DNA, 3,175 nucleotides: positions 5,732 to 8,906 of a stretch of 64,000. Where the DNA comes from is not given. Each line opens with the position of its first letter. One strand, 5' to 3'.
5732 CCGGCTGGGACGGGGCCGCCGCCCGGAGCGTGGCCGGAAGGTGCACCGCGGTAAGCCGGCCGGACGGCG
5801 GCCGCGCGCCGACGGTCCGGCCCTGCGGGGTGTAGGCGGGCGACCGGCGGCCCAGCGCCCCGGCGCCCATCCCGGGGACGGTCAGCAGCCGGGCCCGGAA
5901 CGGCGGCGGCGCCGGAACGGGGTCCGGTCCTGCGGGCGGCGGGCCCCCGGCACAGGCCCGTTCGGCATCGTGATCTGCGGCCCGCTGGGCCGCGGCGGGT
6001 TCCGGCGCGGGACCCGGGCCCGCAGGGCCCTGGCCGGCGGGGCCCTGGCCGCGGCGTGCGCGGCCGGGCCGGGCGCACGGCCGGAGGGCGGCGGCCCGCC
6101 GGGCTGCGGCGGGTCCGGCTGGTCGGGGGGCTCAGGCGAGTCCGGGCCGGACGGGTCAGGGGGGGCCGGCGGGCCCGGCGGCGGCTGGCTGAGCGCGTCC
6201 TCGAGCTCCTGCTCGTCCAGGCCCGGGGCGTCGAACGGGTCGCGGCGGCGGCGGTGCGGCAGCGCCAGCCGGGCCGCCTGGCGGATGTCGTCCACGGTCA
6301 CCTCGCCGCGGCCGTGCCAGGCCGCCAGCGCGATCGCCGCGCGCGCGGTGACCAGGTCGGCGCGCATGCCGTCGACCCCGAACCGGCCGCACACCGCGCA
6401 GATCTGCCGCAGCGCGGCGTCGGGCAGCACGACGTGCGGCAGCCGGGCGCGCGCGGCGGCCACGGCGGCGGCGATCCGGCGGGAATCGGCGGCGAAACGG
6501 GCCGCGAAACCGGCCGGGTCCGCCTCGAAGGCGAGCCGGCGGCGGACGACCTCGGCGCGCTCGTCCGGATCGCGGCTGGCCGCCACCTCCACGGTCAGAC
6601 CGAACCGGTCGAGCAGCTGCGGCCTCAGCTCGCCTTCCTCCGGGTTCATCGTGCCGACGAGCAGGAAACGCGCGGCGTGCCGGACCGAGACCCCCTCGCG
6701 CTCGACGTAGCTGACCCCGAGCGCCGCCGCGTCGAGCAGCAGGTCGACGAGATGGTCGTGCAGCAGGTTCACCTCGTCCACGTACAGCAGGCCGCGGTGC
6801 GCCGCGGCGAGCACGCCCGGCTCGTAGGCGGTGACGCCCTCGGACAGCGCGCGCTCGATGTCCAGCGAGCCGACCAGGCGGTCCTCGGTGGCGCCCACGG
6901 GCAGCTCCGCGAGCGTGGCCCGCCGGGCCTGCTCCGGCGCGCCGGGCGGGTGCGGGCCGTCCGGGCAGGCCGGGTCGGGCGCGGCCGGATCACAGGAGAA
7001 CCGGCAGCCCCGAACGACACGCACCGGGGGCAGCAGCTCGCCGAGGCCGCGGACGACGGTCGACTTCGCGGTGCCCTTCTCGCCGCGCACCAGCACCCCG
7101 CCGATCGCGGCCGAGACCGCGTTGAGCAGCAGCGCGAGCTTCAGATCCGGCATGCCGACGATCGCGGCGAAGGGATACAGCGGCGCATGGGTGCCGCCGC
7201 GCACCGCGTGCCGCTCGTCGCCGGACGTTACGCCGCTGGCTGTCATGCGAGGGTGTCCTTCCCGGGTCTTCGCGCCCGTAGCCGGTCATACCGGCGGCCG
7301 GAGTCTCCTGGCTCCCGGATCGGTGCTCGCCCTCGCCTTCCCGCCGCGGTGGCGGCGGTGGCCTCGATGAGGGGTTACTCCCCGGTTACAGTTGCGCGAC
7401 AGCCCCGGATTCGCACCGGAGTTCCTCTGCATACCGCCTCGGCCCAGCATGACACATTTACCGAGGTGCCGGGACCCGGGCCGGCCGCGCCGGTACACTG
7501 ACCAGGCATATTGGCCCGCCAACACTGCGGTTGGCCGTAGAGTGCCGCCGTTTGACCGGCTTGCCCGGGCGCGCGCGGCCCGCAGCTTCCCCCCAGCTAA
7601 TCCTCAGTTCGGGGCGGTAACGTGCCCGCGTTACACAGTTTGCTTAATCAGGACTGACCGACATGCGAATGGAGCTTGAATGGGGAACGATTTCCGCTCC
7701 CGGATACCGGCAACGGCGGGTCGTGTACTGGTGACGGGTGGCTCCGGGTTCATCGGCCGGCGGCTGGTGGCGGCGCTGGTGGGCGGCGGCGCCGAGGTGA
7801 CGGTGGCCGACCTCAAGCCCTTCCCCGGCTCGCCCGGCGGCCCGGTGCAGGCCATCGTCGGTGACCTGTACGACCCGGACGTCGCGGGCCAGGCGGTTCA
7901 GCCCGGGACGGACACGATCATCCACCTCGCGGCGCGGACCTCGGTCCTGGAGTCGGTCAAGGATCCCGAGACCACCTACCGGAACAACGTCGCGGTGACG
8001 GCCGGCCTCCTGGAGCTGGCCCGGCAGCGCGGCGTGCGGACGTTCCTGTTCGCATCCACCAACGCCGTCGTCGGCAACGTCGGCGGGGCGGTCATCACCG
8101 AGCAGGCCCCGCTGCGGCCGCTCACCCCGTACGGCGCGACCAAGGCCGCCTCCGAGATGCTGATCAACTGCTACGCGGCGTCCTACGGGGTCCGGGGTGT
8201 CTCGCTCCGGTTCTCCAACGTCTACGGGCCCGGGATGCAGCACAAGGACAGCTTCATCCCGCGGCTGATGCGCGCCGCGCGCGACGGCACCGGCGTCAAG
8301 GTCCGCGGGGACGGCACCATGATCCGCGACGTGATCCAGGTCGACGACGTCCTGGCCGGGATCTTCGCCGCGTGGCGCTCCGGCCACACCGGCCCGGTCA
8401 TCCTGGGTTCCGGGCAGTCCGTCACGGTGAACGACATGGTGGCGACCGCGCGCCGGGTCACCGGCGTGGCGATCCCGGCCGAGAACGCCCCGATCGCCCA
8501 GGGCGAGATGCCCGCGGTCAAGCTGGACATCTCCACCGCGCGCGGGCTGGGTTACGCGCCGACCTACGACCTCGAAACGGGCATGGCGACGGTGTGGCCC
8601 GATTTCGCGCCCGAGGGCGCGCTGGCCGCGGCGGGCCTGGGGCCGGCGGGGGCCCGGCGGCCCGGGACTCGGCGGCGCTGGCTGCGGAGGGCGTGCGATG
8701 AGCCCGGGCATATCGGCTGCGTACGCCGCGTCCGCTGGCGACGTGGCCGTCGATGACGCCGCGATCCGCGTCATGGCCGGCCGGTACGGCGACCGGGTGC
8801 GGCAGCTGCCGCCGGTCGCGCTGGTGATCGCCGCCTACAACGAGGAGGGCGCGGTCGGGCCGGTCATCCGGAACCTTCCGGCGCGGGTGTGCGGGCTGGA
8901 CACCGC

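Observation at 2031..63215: GC-rich tandem-repeat blocks inserted in frame into many conserved housekeeping genes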

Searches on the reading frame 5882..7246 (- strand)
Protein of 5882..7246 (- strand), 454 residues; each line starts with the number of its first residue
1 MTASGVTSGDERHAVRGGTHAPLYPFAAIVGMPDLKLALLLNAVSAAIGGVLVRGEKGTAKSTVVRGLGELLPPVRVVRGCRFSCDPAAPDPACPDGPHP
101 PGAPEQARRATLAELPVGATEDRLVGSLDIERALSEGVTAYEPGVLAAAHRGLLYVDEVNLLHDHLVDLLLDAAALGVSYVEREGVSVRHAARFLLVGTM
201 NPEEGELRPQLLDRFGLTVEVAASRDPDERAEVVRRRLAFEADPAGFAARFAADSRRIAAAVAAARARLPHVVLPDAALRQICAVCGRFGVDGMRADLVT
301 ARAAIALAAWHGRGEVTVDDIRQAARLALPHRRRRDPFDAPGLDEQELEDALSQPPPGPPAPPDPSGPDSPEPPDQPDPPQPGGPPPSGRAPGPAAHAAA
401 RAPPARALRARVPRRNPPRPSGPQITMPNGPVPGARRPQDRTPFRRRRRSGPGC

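Call 21: search_protein_families(library=pfam, proteins=[window:5882-7246:-])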
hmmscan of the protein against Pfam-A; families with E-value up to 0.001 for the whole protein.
window:5882-7246:- (454 aa): 3 families
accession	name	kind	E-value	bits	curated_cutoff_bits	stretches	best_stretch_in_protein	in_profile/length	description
PF17863.7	AAA_lid_2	-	9.6e-19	67.3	22.7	1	281-350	3-73/74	AAA lid domain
PF07728.20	AAA_5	-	1.4e-09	38.5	22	1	115-215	33-139/139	AAA domain (dynein-related subfamily)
PF01078.27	Mg_chelatase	-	5.2e-09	36.3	20.3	1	133-202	89-158/207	Magnesium chelatase, subunit ChlI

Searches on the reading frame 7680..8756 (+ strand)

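Call 21: search_protein_families(library=pfam, proteins=[window:7680-8756:+])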
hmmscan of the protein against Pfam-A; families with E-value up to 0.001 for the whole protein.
window:7680-8756:+ (358 aa): 8 families
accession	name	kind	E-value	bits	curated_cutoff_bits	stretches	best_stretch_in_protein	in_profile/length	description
PF01370.27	Epimerase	-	1.2e-52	179.2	20.9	1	16-235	1-228/240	NAD dependent epimerase/dehydratase family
PF16363.11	GDP_Man_Dehyd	-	7.3e-40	137.9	27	1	17-268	1-273/332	GDP-mannose 4,6 dehydratase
PF01073.25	3Beta_HSD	-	7.3e-21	74.9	22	1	17-227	1-224/280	3-beta hydroxysteroid dehydrogenase/isomerase family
PF04321.23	RmlD_sub_bind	-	8.9e-17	61.5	27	1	15-211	2-178/287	RmlD substrate binding domain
PF02719.21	Polysacc_synt_2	-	1.1e-14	54.7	20.2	1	57-268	57-254/293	Polysaccharide biosynthesis protein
PF07993.18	NAD_binding_4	-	3.2e-13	49.9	20.1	1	71-224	83-254/258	Male sterility protein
PF13460.12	NAD_binding_10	-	1.3e-05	25.6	27.2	1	20-138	1-109/184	NAD(P)H-binding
PF00106.31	adh_short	-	0.00015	21.8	26.6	0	16-46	3-33/195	short chain dehydrogenase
